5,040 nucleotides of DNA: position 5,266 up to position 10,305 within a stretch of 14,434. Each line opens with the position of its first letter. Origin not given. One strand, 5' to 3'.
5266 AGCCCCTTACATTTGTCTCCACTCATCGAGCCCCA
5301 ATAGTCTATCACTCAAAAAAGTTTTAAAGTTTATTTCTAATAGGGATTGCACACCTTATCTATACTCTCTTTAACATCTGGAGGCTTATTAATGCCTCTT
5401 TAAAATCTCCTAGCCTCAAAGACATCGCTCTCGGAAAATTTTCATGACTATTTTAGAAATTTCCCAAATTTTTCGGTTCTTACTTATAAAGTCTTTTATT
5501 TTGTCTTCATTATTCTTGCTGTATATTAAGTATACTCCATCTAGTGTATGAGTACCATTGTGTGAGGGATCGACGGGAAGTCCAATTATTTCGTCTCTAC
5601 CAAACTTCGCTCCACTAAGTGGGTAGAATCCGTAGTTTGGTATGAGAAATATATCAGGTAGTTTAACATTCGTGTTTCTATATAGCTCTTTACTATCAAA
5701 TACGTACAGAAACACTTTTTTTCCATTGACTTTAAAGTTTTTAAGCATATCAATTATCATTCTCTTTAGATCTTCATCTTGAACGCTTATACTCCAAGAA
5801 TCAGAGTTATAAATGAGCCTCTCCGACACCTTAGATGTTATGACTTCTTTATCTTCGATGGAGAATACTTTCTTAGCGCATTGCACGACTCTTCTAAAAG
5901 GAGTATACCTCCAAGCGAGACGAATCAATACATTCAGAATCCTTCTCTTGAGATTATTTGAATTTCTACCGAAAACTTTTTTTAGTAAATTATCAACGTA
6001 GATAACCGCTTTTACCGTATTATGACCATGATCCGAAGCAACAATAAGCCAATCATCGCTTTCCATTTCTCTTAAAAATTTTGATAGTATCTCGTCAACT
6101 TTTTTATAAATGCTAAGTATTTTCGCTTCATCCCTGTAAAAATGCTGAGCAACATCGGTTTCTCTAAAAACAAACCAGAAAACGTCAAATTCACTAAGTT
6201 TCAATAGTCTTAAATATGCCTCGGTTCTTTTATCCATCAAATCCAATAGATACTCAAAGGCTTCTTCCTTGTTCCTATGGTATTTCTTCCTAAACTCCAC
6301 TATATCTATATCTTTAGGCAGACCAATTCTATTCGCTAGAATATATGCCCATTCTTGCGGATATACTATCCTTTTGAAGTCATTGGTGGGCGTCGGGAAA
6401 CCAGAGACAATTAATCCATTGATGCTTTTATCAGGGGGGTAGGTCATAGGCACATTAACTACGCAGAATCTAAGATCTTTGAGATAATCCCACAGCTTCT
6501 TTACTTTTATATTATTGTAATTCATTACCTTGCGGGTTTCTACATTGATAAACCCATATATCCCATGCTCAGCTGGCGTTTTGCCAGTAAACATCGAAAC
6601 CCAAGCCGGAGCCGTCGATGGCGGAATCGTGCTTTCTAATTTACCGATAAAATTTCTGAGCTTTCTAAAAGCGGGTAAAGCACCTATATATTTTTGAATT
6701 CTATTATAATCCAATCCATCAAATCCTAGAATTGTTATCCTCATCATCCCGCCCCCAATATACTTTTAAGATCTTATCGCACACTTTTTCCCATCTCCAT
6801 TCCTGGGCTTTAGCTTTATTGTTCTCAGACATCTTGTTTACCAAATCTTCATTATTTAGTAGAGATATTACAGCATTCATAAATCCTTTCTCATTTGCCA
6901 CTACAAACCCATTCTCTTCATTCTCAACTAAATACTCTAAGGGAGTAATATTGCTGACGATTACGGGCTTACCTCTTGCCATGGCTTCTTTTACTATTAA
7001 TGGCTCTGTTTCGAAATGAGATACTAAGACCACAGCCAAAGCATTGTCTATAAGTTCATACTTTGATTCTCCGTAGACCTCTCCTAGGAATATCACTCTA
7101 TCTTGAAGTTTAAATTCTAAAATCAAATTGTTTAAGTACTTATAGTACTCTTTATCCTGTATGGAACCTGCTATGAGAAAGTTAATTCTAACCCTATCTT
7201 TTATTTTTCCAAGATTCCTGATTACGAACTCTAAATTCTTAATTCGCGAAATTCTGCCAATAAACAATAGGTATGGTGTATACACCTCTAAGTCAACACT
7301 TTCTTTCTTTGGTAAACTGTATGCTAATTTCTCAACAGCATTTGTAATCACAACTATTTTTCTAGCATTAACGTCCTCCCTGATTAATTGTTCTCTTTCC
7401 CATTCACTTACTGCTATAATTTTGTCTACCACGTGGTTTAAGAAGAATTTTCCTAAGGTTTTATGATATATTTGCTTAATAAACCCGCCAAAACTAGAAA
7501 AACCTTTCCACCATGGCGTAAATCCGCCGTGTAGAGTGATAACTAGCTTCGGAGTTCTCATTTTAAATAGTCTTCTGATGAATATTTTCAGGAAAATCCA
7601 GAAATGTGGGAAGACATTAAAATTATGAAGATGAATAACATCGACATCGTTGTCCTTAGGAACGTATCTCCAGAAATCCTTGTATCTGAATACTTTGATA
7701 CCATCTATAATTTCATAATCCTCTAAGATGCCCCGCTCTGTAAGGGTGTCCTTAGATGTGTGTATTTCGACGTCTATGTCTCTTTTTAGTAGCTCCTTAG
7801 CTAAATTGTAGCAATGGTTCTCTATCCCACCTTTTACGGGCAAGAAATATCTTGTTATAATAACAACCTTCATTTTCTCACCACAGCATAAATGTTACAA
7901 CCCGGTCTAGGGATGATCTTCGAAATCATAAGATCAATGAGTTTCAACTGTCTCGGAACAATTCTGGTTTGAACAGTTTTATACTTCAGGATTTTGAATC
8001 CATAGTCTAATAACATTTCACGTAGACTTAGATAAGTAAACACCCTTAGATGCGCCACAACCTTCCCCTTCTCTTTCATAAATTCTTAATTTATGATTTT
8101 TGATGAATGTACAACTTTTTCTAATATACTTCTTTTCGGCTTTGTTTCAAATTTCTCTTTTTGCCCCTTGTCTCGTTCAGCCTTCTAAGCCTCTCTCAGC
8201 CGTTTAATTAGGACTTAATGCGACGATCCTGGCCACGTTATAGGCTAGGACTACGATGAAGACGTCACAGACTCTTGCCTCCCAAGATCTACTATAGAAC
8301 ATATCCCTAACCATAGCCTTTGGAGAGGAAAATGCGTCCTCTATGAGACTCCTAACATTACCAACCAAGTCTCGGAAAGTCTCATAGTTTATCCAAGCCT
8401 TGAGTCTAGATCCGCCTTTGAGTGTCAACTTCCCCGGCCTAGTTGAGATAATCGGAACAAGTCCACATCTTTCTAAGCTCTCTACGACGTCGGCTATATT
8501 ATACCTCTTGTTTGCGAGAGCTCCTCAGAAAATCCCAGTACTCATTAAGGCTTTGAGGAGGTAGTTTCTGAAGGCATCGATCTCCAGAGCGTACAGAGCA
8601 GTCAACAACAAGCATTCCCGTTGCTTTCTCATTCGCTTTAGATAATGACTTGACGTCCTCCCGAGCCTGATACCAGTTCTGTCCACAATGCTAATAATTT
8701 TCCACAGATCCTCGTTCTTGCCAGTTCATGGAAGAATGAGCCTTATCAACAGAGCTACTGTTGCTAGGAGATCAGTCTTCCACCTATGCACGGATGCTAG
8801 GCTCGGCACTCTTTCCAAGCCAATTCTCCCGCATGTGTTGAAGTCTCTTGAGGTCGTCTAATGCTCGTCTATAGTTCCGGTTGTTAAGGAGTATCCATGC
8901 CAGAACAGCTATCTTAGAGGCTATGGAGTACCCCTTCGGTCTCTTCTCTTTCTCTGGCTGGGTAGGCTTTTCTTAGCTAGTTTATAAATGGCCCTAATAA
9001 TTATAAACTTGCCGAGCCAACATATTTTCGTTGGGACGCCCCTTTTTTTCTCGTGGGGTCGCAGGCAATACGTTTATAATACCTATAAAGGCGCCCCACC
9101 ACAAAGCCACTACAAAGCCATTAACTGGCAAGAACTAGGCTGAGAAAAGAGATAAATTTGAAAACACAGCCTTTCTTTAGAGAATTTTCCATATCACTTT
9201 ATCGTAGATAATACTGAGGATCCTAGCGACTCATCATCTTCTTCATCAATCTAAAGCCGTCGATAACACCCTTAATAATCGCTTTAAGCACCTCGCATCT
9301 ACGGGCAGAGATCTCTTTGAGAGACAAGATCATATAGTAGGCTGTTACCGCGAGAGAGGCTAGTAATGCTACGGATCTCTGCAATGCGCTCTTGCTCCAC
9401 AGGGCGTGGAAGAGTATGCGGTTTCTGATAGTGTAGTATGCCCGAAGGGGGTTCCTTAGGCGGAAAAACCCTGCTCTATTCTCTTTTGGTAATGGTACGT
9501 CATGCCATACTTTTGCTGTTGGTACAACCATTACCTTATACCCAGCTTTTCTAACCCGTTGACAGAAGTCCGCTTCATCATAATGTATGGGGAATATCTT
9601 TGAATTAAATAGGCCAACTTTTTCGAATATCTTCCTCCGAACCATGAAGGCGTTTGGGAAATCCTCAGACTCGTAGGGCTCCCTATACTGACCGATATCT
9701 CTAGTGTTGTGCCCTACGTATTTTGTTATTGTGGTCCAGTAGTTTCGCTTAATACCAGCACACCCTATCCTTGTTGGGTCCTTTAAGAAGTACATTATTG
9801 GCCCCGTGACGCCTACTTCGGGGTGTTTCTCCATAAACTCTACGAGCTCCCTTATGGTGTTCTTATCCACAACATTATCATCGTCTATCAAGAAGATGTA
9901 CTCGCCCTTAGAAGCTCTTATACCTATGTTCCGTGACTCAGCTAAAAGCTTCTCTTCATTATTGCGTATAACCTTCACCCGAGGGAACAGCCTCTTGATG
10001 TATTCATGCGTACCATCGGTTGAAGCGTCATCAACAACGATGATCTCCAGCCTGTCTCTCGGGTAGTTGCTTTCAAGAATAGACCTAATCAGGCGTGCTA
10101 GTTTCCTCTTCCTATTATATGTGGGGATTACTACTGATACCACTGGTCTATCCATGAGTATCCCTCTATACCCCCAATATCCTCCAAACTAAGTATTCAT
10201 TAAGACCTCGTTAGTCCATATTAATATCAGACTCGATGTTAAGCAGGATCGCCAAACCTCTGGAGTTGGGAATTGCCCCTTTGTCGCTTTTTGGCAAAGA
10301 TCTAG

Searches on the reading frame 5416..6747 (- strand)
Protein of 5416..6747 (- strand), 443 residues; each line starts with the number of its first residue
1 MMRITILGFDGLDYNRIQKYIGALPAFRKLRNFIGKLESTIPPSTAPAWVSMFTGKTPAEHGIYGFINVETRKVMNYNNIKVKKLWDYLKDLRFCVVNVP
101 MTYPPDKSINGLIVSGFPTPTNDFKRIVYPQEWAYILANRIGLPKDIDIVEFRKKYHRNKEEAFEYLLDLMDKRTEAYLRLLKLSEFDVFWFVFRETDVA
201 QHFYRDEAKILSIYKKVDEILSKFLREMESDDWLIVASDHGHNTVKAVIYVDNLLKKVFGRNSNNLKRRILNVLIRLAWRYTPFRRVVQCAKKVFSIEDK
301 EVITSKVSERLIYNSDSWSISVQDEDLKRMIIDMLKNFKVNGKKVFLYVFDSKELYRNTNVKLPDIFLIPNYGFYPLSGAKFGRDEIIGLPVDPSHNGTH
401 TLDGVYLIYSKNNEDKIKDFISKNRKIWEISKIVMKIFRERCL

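Call 4: search_protein_families(library=pfam, proteins=[window:5416-6747:-], max_evalue=0.1)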
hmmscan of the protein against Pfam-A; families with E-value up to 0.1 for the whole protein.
window:5416-6747:- (443 aa): 3 families
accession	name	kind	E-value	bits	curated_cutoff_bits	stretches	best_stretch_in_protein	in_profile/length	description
PF01663.27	Phosphodiest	-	6.6e-29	102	23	1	6-380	3-327/342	Type I phosphodiesterase / nucleotide pyrophosphatase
PF01676.23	Metalloenzyme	-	6.1e-05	23.1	24.3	1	175-242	135-202/252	Metalloenzyme superfamily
PF13797.11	Post_transc_reg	-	0.033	14.4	25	0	73-91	20-38/83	Post-transcriptional regulator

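Call 5: search_protein_families(library=ncbifam, proteins=[window:5416-6747:-], max_evalue=0.1)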
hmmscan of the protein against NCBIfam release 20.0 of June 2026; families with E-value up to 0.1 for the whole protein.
window:5416-6747:- (443 aa): 5 families
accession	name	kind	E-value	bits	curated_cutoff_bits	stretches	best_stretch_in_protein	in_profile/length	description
NF009049.0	PRK12383.1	equivalog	1.2e-06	27.8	254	1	189-242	289-341/408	phosphopentomutase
TIGR02335.1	hydr_PhnA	equivalog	3.5e-05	23.1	407.55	1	6-73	17-90/408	phosphonoacetate hydrolase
NF003766.0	PRK05362.1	equivalog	0.00046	19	256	1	158-243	261-336/396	phosphopentomutase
NF003104.0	PRK04024.1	equivalog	0.011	14.6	489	1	175-241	284-348/412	2,3-bisphosphoglycerate-independent phosphoglycerate mutase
TIGR01696.1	deoB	equivalog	0.034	13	341.2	1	161-245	255-328/381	phosphopentomutase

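Call 106: search_solved_structures(query=window:5416-6747:-, max_evalue=0.001)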
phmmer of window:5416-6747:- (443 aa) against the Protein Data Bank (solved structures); distinct sequences matched with E-value up to 0.001: 0.

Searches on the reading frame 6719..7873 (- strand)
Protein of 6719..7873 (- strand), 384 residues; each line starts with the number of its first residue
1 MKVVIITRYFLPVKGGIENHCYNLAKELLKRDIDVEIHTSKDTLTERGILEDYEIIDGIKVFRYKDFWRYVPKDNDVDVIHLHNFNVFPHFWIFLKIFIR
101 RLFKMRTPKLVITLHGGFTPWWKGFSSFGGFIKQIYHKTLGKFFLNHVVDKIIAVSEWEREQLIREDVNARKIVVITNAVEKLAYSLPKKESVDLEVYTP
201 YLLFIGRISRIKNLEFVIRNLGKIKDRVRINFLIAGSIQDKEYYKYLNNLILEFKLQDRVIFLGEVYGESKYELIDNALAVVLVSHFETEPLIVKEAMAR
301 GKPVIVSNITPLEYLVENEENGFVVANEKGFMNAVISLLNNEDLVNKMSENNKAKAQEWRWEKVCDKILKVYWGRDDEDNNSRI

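Call 4: search_protein_families(library=pfam, proteins=[window:6719-7873:-], max_evalue=0.1)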
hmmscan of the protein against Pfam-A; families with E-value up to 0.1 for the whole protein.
window:6719-7873:- (384 aa): 7 families
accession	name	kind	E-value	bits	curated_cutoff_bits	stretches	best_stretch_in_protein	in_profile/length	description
PF00534.26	Glycos_transf_1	-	9.6e-32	110.3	26.4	1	199-354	15-171/172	Glycosyl transferases group 1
PF13692.12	Glyco_trans_1_4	-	1.6e-24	87.2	27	1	200-341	2-142/142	Glycosyl transferases group 1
PF13439.12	Glyco_transf_4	-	5.6e-19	69.2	28.5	1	15-181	2-167/170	Glycosyltransferase Family 4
PF13579.12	Glyco_trans_4_4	-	3.2e-13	50.8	29.7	1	15-178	1-157/158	Glycosyl transferase 4-like domain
PF13524.12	Glyco_trans_1_2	-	3.2e-05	24.3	25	1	223-369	8-143/144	Glycosyl transferase-like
PF13477.12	Glyco_trans_4_2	-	0.047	14.3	23.4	0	18-116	10-108/139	Glycosyl transferase 4-like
PF20706.3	GT4-conflict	-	0.074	12.5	26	0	196-359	194-347/385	Family 4 Glycosyltransferase in conflict systems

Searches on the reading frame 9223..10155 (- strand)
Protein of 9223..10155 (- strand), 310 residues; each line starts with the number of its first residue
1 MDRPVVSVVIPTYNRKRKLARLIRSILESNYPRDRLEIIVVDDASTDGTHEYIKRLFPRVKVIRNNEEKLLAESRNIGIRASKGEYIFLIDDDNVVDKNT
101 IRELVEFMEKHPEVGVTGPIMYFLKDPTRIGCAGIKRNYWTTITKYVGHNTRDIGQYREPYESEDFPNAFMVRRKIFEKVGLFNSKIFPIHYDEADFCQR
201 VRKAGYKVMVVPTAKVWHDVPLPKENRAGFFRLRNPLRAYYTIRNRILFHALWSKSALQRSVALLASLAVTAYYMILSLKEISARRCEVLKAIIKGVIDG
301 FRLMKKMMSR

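Call 4: search_protein_families(library=pfam, proteins=[window:9223-10155:-], max_evalue=0.1)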
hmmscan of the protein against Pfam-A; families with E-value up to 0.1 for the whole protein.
window:9223-10155:- (310 aa): 7 families
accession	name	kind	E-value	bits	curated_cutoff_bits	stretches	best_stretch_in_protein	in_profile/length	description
PF00535.33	Glycos_transf_2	-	3.6e-37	128.3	23.3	1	7-180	1-167/168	Glycosyl transferase family 2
PF13641.12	Glyco_tranf_2_3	-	1e-21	78.5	27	1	5-225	2-213/230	Glycosyltransferase like family 2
PF13632.12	Glyco_trans_2_3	-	3.5e-11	43.7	27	1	86-275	1-181/198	Glycosyl transferase family group 2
PF10111.15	Glyco_tranf_2_2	-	8.7e-10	39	27.3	1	7-231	1-229/276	Glycosyltransferase like family 2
PF13712.12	Glyco_tranf_2_5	-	2.6e-06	27.8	27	1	61-218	31-189/210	Glycosyltransferase like family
PF13506.12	Glyco_transf_21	-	0.00022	21.2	21.7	1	78-222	25-158/174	Glycosyl transferase family 21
PF13704.12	Glyco_tranf_2_4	-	0.00083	20.2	27.5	1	31-100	15-88/98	Glycosyl transferase family 2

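Call 105: search_solved_structures(query=window:9223-10155:-, max_evalue=0.00001)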
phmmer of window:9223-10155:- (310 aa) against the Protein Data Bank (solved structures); distinct sequences matched with E-value up to 0.00001: 28.
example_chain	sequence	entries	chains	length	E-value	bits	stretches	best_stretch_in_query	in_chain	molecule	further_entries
6p61_A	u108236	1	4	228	1.1e-19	73.9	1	3-124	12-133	Glycosyltransferase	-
2z87_A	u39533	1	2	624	3.8e-19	72.1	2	6-123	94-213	Chondroitin synthase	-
2z86_A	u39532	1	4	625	3.8e-19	72.1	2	6-123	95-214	Chondroitin synthase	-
5tze_C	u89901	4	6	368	2.6e-15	59.5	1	7-112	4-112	Glycosyl transferase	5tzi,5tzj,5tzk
5tz8_A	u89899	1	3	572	5e-15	58.6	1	7-112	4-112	Glycosyl transferase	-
6yv7_B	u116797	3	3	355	7.3e-14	54.8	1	3-140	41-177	Glycosyl transferase, family 2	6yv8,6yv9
6yv7_A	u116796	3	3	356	7.3e-14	54.8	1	3-139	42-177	Glycosyl transferase, family 2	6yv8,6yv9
6h1j_A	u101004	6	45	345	2.4e-11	46.5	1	6-109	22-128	Probable ss-1,3-N-acetylglucosaminyltransferase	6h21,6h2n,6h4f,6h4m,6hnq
9jma_A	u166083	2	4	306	2.1e-10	43.4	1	5-97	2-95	GalNAc(5)-diNAcBac-PP-undecaprenol beta-1,3-glucosyltransferase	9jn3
8vh7_A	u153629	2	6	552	5.1e-09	38.9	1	3-108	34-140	Heparosan synthase B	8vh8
8viw_A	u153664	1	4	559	5.4e-09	38.8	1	3-108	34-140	Heparosan synthase B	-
8bz8_A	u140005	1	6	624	6.9e-09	38.4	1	6-109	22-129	Glycosyltransferase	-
8bz4_A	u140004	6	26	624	6.9e-09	38.4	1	6-109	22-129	Glycosyltransferase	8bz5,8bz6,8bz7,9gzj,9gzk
5hea_A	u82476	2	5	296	1.3e-08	37.5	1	4-105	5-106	Putative glycosyltransferase (GalT1)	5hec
5mlz_A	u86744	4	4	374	4.4e-08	35.8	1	6-116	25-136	Dolichol monophosphate mannose synthase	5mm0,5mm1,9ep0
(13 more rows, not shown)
